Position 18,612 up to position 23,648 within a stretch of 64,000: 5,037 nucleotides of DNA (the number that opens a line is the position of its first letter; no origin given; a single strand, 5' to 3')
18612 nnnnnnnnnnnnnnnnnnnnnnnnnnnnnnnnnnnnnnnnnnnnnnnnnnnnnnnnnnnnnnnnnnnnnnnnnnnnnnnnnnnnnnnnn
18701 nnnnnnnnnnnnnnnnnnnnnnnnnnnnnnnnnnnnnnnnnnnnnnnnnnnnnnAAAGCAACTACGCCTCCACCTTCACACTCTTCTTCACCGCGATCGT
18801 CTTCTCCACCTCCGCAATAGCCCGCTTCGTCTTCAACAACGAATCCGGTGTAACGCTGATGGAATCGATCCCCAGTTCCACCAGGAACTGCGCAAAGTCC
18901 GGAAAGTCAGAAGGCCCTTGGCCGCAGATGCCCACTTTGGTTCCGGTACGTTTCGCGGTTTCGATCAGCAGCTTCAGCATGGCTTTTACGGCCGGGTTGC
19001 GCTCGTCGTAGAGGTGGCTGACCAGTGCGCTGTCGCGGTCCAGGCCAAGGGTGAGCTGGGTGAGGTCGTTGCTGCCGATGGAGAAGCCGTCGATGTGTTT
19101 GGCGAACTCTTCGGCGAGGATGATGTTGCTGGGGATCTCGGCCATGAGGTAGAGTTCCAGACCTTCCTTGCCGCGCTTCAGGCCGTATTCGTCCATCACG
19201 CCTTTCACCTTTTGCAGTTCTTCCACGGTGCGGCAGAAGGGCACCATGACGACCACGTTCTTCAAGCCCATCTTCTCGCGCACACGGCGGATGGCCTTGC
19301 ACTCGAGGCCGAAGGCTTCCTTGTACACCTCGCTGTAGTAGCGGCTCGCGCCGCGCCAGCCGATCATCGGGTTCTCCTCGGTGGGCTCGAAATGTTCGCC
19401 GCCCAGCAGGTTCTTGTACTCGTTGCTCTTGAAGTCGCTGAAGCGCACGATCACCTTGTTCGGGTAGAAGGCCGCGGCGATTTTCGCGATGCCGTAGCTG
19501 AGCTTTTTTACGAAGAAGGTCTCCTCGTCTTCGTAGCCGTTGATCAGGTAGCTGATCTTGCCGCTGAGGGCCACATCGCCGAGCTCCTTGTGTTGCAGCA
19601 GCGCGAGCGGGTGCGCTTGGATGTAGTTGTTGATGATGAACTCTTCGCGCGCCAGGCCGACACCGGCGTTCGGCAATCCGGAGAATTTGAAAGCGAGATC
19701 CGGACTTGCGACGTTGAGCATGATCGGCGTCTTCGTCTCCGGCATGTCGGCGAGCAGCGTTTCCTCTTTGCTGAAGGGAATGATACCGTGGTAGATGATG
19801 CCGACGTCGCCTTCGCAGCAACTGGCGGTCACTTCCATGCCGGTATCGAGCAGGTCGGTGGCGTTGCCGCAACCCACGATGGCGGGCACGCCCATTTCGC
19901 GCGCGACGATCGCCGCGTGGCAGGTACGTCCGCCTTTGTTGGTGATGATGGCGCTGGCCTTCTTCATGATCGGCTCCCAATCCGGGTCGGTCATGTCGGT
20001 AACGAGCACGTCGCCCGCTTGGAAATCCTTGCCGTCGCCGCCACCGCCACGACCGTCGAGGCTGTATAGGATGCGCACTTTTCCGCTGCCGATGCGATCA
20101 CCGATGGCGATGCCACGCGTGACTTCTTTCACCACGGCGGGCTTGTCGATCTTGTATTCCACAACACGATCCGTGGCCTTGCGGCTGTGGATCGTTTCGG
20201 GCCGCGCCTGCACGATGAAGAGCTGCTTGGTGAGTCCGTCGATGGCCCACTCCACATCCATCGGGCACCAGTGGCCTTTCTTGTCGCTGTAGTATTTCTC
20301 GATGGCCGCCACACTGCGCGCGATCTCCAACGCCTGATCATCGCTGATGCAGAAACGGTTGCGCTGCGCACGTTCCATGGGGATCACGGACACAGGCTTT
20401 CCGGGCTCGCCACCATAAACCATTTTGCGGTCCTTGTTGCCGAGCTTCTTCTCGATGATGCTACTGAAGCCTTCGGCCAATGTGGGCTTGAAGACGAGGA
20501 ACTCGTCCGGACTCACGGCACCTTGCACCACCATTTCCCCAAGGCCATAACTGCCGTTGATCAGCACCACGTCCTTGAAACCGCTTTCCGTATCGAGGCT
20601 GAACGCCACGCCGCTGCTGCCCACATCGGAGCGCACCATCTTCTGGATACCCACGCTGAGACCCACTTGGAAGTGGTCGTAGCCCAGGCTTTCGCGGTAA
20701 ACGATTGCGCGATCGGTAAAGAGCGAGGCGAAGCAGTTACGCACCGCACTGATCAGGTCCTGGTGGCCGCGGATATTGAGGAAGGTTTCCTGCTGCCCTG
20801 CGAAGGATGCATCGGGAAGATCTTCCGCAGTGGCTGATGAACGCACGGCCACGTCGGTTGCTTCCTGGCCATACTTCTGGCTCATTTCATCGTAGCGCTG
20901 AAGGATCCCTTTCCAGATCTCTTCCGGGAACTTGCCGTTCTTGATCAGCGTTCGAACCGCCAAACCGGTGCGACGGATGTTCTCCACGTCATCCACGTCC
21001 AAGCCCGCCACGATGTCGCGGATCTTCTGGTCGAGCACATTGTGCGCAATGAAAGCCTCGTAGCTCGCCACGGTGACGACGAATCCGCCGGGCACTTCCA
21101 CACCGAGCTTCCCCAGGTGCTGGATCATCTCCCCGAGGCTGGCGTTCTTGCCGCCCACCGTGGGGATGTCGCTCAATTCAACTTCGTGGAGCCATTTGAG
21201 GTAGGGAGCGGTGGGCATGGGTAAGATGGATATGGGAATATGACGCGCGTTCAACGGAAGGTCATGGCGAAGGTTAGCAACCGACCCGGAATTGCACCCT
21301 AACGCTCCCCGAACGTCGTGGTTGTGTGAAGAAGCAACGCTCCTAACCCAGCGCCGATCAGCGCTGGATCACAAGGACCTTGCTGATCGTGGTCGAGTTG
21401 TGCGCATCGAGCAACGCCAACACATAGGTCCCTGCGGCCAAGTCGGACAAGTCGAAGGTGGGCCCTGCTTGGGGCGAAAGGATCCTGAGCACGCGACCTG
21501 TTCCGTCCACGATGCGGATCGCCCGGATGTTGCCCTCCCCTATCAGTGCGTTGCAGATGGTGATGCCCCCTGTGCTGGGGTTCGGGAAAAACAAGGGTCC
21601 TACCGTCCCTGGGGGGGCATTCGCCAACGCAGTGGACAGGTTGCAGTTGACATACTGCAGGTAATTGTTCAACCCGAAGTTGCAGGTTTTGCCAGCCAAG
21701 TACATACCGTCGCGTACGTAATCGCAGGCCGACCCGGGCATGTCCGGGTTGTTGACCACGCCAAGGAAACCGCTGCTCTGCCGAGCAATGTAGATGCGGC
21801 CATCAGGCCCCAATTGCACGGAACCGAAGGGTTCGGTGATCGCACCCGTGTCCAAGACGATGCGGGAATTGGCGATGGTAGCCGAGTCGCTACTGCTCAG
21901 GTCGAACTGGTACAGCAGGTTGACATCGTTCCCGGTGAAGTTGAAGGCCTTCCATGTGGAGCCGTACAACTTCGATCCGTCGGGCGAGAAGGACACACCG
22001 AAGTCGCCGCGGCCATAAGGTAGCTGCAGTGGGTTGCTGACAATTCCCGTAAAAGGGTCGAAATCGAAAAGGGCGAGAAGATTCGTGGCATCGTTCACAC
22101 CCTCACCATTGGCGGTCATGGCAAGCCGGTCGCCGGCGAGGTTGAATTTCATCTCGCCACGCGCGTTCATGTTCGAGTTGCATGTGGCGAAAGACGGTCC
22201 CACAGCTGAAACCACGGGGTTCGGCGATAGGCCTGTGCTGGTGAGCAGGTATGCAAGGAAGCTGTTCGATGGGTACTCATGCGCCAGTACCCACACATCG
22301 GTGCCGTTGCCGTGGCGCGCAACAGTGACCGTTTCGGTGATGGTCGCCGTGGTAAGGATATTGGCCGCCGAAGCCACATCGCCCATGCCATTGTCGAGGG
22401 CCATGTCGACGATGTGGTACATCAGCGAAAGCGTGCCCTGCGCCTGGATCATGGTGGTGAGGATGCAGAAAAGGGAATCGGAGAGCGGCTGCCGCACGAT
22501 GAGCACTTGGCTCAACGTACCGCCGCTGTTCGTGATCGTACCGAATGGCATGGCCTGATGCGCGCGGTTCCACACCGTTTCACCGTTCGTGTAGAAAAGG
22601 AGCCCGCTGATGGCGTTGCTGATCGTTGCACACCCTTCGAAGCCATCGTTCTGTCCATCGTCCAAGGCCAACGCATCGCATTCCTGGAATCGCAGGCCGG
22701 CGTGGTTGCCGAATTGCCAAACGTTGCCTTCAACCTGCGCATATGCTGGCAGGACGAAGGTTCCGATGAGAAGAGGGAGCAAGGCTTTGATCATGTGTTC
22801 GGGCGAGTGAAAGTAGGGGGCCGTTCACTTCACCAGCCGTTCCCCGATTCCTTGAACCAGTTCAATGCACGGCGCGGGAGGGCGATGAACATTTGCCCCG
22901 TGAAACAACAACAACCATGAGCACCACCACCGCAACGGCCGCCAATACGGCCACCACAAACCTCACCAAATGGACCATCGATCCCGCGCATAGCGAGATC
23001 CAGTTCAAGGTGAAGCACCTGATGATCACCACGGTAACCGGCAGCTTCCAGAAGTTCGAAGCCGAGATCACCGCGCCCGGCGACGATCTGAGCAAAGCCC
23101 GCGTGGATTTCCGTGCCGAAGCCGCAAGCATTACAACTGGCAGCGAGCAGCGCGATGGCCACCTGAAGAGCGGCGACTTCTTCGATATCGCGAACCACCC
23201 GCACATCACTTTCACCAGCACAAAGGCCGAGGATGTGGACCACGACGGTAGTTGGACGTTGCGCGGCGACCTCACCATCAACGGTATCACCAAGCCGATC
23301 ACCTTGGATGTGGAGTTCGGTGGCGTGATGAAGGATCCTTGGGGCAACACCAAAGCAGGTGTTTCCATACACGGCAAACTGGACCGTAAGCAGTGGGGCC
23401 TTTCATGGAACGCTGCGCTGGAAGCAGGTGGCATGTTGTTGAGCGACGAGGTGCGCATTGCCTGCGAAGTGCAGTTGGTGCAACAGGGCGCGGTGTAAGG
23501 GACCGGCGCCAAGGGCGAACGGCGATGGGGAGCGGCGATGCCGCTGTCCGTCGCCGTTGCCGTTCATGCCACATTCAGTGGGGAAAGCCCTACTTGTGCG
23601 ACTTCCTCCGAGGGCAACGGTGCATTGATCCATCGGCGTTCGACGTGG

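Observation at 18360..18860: About 95-bp duplicate of the ppsA 3' end bracketing a lower-GC small membrane ORF, an insertion signature at a gene's 3' terminus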

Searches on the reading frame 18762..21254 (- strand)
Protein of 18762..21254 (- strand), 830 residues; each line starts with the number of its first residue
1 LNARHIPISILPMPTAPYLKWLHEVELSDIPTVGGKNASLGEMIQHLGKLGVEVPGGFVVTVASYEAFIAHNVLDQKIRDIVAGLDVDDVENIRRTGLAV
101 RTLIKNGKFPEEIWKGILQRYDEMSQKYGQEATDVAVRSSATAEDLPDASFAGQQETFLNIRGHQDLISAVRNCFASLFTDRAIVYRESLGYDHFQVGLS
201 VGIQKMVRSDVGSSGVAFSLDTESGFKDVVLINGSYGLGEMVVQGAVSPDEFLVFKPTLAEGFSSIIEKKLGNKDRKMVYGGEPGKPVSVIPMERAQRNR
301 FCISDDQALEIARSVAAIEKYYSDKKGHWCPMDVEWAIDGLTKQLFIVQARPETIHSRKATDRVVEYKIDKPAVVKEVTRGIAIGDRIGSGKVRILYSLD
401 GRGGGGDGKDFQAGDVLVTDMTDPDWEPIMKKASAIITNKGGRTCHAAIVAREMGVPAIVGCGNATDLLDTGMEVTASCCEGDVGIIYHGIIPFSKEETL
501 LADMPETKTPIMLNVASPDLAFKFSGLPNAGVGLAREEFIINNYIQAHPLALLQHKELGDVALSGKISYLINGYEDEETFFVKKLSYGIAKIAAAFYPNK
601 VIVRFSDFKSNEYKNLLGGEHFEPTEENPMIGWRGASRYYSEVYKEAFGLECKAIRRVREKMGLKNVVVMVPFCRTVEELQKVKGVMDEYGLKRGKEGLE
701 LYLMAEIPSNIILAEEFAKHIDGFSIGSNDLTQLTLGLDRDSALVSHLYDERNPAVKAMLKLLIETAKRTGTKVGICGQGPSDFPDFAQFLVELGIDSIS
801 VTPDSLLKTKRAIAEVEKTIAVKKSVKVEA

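Call 6: search_protein_families(library=pfam, proteins=[window:18762-21254:-], max_evalue=0.01)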
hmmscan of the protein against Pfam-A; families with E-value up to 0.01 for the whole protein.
window:18762-21254:- (830 aa): 3 families
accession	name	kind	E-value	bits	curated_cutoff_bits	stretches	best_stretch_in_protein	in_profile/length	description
PF01326.24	PPDK_N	-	5.8e-117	391.1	27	1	31-364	2-320/328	Pyruvate phosphate dikinase, AMP/ATP-binding domain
PF02896.24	PEP-utilizers_C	-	8.2e-67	225.9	22.8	1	505-817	16-292/293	PEP-utilising enzyme, PEP-binding domain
PF00391.29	PEP-utilizers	-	1.4e-26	92.3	23.1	1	411-481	1-71/72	PEP-utilising enzyme, mobile domain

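Call 10: find_related_loci(query=window:18762-21254:-, collection=genome_contigs, flank=6000)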
Query window:18762-21254:- (830 aa) in genome_contigs; peptide patterns used: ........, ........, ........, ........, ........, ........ (x = any residue, [..] = any of these).
600 stretches matched a pattern (row limit reached: there are more); 594 encode a relative of the query (tblastn E <= 1e-3); the best 80 are kept; 80 distinct loci.
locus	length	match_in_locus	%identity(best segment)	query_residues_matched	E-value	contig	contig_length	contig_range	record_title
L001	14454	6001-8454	88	13-825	0e+0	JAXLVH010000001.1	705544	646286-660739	MAG: Flavobacteriales bacterium isolate STL-BAC51 C2.61.fa-1, whole genome shotgun sequence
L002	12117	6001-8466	90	2-823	0e+0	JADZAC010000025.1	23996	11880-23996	MAG: Flavobacteriales bacterium isolate SJ6 c_000000144916, whole genome shotgun sequence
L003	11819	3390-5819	87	13-820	0e+0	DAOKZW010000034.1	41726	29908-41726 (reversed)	MAG TPA_asm: Flavobacteriales bacterium isolate AMR_MDS_0060 NODE_559_length_41726_cov_11.581388, whole genome shotgun s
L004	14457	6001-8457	85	13-821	0e+0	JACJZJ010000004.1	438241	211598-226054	MAG: Flavobacteriales bacterium isolate HK-STAS-BACT-61 HK-STAS-BACT-61_4, whole genome shotgun sequence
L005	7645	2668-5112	83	13-827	0e+0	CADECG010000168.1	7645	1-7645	MAG: uncultured Bacteroidetes bacterium isolate Bacteroidetes sp. RBC076 genome assembly, contig: MAG076_168, whole geno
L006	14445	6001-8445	80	17-830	0e+0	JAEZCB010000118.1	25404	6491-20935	MAG: Bacteroidetes bacterium isolate OH_CBrB_223 k127_819190, whole genome shotgun sequence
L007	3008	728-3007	85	16-775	0e+0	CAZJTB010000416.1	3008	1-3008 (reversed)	MAG TPA_asm: uncultured Chryseobacterium sp. isolate binchicken_co209_19 genome assembly, contig: NODE_32624_length_3008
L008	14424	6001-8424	72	11-820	0e+0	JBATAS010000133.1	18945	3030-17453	MAG: Ferruginibacter sp. isolate MFD10514_ilm_asm_bin33 k127_31766, whole genome shotgun sequence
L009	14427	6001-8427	71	9-819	0e+0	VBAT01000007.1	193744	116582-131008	MAG: Bacteroidetes bacterium isolate BD_4 14_0903_02_30cm_scaffold_85, whole genome shotgun sequence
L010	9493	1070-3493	70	13-822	0e+0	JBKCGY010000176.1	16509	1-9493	MAG: Bacteroidota bacterium isolate samp_512_metabat2_46 samp_512_605225, whole genome shotgun sequence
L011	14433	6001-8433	68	13-825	0e+0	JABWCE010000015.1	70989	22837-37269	MAG: Bacteroidetes bacterium isolate MAG_48 scaffold_281, whole genome shotgun sequence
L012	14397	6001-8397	70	22-820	0e+0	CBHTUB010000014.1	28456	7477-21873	MAG TPA_asm: uncultured Chryseosolibacter sp. isolate ERR14722425_concoct_59 genome assembly, contig: ERZ27336817.557, w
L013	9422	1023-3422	71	18-817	0e+0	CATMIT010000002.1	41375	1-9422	MAG: uncultured Flavobacteriales bacterium isolate SRR3965873_bin.24_MetaWRAP_v1.3_MAG genome assembly, contig: ERZ50529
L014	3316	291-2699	69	22-824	0e+0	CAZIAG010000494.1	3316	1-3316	MAG TPA_asm: uncultured Roseivirgaceae bacterium isolate SRP268622_co1_8 genome assembly, contig: NODE_74379_length_3316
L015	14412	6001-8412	70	22-828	0e+0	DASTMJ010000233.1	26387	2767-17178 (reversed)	MAG TPA_asm: Flavisolibacter sp. isolate SMAG_U3597 k141_373786, whole genome shotgun sequence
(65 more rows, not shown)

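Call 13: find_encoding_contigs(protein=window:18762-21218:-, flank=6000, max_places=6)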
Protein window:18762-21218:- (818 aa): no gene with exactly this product is on record in the collection.

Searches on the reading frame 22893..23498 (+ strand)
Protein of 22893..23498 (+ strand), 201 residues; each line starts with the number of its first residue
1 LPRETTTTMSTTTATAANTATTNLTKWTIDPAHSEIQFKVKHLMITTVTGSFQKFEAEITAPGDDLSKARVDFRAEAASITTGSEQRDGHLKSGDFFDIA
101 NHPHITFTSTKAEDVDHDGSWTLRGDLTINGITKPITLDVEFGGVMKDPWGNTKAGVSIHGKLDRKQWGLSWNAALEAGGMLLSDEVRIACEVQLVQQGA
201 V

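Call 78: search_protein_families(library=pfam, proteins=[window:22893-23498:+], max_evalue=0.0001)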
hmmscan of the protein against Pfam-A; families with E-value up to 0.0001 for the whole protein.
window:22893-23498:+ (201 aa): 1 family
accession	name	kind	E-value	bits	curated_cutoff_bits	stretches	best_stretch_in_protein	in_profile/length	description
PF04264.18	YceI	-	1.5e-49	168.7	23.7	1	27-194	1-149/150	YceI-like domain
